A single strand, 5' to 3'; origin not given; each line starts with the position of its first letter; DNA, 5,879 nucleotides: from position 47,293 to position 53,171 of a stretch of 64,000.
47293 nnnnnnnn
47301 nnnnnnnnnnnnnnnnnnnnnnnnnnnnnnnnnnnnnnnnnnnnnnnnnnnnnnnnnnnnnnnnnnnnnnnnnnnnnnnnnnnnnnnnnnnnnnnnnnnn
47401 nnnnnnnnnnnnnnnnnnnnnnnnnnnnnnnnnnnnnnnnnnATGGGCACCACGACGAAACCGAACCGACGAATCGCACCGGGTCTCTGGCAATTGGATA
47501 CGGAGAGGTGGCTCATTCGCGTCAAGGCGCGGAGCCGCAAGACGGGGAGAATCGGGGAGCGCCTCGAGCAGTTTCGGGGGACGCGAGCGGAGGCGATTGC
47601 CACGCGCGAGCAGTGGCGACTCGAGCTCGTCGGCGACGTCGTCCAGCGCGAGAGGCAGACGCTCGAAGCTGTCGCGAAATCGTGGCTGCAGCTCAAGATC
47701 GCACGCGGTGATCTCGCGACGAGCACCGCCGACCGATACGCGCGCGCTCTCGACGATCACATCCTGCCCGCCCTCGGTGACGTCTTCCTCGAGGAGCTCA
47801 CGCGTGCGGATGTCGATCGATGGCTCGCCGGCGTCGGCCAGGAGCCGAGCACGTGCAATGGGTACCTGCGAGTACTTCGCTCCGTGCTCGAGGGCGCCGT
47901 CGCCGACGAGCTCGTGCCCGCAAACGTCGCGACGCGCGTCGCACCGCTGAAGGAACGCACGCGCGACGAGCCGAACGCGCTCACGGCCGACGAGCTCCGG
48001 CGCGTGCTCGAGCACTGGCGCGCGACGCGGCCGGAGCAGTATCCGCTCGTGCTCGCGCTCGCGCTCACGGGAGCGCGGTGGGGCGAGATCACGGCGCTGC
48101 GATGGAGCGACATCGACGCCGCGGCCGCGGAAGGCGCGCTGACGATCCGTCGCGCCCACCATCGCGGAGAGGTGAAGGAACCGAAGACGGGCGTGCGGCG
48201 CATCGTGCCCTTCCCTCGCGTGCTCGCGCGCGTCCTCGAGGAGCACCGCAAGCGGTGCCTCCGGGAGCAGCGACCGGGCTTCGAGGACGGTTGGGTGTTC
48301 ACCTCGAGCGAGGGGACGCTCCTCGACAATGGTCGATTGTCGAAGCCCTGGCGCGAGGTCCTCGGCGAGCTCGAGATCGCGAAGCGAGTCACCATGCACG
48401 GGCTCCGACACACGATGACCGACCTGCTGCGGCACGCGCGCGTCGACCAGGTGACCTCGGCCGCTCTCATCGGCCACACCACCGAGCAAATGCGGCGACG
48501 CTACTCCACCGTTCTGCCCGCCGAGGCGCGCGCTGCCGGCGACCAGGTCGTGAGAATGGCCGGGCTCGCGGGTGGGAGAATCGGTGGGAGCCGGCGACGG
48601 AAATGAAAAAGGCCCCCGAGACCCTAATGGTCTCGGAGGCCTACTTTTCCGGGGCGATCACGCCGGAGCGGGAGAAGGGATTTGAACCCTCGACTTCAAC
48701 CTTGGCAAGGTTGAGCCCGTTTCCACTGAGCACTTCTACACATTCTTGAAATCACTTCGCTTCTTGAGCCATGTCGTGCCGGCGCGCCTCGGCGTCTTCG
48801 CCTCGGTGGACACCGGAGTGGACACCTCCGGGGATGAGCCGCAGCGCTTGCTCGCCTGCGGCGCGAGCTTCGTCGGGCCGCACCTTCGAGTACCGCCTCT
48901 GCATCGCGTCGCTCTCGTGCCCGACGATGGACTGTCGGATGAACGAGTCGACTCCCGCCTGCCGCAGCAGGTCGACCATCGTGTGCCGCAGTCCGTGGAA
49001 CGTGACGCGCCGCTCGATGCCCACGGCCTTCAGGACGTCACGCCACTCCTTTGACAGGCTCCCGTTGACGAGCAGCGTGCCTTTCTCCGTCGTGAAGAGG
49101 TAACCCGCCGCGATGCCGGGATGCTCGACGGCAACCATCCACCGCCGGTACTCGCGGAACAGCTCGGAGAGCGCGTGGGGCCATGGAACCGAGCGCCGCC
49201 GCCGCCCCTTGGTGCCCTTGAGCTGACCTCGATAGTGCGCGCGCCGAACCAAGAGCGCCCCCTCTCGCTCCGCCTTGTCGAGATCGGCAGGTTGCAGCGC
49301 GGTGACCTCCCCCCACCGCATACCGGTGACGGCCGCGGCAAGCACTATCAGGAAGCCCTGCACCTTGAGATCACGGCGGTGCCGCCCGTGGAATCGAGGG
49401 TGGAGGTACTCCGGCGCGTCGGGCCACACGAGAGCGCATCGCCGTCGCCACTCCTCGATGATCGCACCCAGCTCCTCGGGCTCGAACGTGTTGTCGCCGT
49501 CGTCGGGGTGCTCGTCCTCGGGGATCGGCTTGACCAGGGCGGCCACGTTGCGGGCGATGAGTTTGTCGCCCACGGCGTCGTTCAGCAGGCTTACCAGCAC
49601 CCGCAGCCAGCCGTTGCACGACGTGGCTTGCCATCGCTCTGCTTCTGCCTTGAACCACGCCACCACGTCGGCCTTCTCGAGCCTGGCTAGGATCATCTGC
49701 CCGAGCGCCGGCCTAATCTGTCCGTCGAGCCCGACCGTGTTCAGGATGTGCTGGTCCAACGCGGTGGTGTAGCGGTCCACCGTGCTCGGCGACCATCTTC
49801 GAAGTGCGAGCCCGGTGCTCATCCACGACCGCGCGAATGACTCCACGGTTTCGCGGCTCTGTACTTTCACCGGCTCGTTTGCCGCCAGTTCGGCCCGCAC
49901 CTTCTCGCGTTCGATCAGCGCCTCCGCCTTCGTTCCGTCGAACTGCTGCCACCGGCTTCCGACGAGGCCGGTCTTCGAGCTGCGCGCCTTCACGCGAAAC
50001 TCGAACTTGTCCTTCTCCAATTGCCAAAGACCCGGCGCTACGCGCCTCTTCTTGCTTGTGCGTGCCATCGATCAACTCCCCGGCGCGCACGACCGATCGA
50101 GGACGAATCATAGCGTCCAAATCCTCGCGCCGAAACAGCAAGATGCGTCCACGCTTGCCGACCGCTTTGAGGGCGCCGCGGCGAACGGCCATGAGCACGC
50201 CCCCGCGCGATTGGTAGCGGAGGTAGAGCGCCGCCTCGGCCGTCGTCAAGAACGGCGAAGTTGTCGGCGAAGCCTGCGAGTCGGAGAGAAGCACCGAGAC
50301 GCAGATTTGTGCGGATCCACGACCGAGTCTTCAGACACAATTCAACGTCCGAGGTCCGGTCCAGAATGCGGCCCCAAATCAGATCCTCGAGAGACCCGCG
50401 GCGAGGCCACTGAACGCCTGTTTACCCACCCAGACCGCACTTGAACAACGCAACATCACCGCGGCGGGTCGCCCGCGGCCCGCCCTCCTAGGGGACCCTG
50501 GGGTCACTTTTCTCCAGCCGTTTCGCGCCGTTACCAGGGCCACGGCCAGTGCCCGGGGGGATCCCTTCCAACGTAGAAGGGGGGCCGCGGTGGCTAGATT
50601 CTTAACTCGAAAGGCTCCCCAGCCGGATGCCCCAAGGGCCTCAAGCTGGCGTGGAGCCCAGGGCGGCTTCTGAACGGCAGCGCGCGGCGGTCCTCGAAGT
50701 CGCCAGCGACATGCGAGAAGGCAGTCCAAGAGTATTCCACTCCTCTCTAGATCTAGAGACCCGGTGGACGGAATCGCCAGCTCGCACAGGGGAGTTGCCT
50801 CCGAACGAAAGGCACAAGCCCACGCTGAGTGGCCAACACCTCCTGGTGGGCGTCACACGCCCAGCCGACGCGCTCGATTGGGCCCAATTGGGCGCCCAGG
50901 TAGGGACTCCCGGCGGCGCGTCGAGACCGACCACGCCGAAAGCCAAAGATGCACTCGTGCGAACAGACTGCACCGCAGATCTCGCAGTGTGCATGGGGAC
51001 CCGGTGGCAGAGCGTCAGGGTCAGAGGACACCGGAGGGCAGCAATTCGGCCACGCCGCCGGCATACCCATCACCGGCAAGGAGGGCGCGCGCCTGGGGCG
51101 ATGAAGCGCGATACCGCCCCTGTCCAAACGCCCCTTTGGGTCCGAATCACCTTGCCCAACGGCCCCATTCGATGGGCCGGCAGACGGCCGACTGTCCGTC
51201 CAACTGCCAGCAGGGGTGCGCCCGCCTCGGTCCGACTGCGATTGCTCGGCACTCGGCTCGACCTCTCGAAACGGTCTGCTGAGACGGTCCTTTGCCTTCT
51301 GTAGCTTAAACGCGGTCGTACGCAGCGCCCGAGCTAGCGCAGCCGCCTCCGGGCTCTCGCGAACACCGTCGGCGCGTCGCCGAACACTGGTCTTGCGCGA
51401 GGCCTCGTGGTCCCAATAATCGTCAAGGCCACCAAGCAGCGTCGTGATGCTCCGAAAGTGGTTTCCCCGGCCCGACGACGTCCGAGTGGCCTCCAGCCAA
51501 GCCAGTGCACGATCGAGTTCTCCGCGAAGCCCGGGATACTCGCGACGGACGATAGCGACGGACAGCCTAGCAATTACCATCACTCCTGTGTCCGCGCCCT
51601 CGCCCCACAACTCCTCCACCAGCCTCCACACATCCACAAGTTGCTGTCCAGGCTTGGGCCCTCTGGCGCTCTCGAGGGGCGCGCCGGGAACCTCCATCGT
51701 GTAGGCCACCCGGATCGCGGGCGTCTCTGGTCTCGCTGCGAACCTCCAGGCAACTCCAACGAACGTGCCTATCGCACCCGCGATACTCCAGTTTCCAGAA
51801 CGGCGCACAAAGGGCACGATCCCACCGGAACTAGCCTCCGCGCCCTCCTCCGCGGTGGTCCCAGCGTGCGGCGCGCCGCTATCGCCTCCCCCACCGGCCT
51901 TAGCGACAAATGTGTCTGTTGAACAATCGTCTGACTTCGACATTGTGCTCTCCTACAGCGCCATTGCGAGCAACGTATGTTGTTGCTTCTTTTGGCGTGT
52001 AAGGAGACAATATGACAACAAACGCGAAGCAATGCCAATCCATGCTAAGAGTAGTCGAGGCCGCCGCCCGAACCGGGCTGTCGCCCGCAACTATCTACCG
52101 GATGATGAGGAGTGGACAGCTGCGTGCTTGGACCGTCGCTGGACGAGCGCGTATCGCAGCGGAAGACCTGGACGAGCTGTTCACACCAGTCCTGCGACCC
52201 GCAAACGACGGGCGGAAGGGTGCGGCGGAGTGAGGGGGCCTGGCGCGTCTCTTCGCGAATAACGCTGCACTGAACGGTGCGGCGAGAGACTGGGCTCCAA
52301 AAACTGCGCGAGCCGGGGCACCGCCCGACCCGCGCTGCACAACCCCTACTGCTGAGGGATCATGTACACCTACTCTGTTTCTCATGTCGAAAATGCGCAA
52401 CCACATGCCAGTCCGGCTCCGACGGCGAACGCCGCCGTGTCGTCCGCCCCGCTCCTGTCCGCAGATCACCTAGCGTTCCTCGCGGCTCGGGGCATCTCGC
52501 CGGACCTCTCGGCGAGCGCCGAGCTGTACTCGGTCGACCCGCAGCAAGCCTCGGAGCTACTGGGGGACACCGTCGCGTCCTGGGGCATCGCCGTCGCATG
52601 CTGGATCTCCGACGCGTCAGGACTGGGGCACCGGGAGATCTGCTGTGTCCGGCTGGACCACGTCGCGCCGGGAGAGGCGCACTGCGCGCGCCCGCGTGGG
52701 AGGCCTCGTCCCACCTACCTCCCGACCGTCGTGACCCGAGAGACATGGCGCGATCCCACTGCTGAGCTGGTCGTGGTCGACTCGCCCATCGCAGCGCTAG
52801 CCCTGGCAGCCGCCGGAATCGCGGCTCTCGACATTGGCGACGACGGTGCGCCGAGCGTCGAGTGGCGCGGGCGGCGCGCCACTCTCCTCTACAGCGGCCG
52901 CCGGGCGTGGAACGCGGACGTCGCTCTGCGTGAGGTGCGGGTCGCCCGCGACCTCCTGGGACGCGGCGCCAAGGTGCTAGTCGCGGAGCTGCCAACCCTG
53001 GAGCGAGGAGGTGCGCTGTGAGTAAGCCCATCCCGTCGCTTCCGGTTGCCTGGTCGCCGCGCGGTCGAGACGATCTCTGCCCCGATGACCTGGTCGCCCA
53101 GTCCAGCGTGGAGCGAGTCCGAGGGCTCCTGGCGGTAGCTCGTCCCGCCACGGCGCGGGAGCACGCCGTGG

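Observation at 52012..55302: Element 2 replication core (AlpA-like HTH, DUF3854-like, DUF927-like helicase, iteron-like repeats) with no virion genes: satellite/IME architecture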

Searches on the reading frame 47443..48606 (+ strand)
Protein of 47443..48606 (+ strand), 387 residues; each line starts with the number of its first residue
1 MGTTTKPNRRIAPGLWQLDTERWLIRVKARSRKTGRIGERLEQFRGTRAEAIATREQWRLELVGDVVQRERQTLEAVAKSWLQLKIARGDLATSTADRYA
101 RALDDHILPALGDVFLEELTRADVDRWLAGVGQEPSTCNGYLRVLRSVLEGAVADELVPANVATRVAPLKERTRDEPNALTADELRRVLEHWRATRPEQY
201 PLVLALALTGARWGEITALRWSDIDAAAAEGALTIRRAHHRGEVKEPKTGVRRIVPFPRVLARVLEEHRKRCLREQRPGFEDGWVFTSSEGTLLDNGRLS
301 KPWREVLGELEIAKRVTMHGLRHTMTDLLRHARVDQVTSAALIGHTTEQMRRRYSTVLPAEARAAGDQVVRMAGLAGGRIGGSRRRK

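Call 3: search_protein_families(library=pfam, proteins=[window:47443-48606:+], max_evalue=0.01)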
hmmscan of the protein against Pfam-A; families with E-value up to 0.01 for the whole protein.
window:47443-48606:+ (387 aa): 3 families
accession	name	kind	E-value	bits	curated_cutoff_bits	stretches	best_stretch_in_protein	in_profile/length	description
PF00589.27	Phage_integrase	-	5.5e-17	62.5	27.1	1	180-357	3-168/172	Phage integrase family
PF14659.12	Phage_int_SAM_3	-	1.2e-06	29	22.6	1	73-128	1-54/58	Phage integrase, N-terminal SAM-like domain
PF22022.2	Phage_int_M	-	1.6e-06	28.7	27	1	75-166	2-93/96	Phage integrase central domain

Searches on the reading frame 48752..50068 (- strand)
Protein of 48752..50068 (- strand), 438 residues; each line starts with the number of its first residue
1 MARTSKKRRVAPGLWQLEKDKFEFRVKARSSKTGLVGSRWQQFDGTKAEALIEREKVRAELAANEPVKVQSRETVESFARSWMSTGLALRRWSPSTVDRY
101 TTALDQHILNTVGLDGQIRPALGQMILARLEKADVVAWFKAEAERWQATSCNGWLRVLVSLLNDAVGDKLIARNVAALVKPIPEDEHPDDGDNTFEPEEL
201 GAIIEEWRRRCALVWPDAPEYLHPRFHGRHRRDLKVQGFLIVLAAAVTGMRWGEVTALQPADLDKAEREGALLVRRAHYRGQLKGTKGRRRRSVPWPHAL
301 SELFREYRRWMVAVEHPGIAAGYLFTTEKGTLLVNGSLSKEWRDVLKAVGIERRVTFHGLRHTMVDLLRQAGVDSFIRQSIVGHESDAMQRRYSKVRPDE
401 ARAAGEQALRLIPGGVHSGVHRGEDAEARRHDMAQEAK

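Call 3: search_protein_families(library=pfam, proteins=[window:48752-50068:-], max_evalue=0.01)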
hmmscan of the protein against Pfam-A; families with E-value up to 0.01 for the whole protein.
window:48752-50068:- (438 aa): 1 family
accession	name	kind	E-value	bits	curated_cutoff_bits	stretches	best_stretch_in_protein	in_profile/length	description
PF00589.27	Phage_integrase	-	4.3e-17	62.9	27.1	1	240-397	26-169/172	Phage integrase family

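Call 84: find_homologous_proteins(query=window:48752-50068:-, max_evalue=1e-20)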
Query window:48752-50068:- (438 aa): 1 proteins with E <= 1e-20 among 8000 candidates.
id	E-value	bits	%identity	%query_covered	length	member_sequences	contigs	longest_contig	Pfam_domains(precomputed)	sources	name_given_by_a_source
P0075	3.0e-227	773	100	78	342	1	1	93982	PF00589.28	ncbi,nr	ncbi:MAG: tyrosine-type recombinase/integrase [Deltaproteobacteria bacterium]|nr:tyrosine-type recom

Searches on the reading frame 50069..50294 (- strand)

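Call 27: search_protein_families(library=pfam, proteins=[window:50069-50294:-], max_evalue=0.01)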
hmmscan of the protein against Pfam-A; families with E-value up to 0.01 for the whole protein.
window:50069-50294:- (75 aa): 1 family
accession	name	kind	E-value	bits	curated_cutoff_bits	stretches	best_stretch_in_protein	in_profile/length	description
PF12728.13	HTH_17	-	7.2e-09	36.2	27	1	15-64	1-48/51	Helix-turn-helix domain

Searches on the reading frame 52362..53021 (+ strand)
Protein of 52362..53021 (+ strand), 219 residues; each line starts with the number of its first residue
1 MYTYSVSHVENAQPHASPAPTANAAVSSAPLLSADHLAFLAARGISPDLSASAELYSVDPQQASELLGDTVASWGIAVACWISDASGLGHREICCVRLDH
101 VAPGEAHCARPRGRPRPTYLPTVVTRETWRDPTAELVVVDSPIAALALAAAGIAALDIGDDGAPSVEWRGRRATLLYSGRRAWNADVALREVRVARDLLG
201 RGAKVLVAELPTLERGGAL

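Call 3: search_protein_families(library=pfam, proteins=[window:52362-53021:+], max_evalue=0.01)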
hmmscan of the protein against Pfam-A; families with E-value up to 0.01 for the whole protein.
window:52362-53021:+ (219 aa): 0 families

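Call 13: search_protein_families(library=phrogs, proteins=[window:52362-53021:+], max_evalue=0.01)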
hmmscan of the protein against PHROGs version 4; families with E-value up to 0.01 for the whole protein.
window:52362-53021:+ (219 aa): 0 families

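Call 14: search_protein_families(library=ncbifam, proteins=[window:52362-53021:+], max_evalue=0.01)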
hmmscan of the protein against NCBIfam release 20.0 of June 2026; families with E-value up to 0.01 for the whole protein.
window:52362-53021:+ (219 aa): 0 families

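Call 18: list_cluster_members(proteins=[P0001, window:52362-53021:+, window:58905-59864:-, window:48752-50068:-])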
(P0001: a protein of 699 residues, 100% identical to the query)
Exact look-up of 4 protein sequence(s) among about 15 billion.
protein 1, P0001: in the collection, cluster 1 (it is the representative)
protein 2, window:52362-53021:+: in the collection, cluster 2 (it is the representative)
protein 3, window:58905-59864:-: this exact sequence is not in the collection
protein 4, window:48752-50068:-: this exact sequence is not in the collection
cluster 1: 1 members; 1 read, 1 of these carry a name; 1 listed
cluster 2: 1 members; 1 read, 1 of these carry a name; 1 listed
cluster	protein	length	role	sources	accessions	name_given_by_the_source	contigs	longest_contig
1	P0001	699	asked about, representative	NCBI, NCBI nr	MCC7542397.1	MAG: DUF927 domain-containing protein [Deltaproteobacteria bacterium] | DUF927 domain-containing protein [Deltaproteobacteria bacterium]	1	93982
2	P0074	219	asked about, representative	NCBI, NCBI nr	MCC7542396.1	MAG: hypothetical protein IT379_39625 [Deltaproteobacteria bacterium] | hypothetical protein [Deltaproteobacteria bacterium]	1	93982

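Call 36: search_protein_families(library=padloc, proteins=[window:52362-53021:+], max_evalue=0.01)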
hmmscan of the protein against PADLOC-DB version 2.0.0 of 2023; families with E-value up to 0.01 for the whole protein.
window:52362-53021:+ (219 aa): 0 families
